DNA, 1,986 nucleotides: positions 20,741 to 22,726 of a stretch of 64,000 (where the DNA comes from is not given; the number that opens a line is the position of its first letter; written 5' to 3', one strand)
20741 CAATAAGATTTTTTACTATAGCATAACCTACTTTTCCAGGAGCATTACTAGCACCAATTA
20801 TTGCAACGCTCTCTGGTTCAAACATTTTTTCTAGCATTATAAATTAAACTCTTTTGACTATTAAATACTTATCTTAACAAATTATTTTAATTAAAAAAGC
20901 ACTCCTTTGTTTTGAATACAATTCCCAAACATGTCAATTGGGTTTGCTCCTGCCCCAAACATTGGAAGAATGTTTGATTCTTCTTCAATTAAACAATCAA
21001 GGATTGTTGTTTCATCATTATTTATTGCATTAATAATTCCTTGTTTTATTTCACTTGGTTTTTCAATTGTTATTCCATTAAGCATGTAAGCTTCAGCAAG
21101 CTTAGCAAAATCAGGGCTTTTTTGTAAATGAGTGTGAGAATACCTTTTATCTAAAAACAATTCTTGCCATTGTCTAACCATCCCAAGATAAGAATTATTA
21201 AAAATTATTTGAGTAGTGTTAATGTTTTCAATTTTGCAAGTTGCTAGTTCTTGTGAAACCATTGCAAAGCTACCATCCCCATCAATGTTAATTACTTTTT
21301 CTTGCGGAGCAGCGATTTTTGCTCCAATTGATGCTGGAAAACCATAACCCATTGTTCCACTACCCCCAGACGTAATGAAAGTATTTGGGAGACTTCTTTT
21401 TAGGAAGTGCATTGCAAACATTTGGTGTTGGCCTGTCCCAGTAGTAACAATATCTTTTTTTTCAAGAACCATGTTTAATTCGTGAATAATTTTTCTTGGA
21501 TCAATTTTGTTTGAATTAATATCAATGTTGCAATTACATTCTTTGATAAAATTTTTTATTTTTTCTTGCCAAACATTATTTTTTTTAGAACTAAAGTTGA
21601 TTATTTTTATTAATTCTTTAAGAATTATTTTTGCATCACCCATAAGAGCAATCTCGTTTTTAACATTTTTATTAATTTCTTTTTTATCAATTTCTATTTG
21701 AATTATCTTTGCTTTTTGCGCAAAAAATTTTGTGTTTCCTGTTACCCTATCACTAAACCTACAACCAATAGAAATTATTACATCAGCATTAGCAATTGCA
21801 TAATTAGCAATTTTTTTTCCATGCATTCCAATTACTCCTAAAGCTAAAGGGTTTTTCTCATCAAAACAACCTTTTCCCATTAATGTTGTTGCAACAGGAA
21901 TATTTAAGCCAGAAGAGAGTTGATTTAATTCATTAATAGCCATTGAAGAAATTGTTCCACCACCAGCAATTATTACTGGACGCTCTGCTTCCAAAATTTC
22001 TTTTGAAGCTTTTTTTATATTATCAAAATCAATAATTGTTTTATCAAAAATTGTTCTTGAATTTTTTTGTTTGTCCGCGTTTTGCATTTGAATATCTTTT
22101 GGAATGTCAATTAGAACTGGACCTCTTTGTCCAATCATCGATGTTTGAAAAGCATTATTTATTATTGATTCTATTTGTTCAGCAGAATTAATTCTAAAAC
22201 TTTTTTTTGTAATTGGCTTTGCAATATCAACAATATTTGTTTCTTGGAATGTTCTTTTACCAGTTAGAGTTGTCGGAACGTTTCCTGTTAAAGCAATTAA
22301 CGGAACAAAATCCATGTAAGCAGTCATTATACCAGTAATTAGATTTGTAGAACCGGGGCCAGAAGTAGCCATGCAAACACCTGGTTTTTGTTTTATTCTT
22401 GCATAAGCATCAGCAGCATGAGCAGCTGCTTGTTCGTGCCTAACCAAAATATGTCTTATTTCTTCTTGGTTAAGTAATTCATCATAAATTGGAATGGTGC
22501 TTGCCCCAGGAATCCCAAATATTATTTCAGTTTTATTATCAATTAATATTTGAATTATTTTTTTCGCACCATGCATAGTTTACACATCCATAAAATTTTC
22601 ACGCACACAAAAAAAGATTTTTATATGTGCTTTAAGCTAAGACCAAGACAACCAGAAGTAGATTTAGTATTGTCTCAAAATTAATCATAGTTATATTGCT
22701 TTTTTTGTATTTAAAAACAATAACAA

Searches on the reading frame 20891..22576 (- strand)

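Call 43: search_protein_families(library=pfam, proteins=[window:20891-22576:-], max_evalue=0.001)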
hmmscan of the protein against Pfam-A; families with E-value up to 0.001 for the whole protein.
window:20891-22576:- (561 aa): 3 families
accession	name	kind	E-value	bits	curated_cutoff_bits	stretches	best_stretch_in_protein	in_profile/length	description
PF02775.26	TPP_enzyme_C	-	5.3e-50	169.6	21.9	1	380-528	1-151/151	Thiamine pyrophosphate enzyme, C-terminal TPP binding domain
PF00205.28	TPP_enzyme_M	-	2.5e-46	157.2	30.4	1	187-322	1-137/137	Thiamine pyrophosphate enzyme, central domain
PF02776.23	TPP_enzyme_N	-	1.3e-36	125.4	26.8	1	1-116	1-117/119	Thiamine pyrophosphate enzyme, N-terminal TPP binding domain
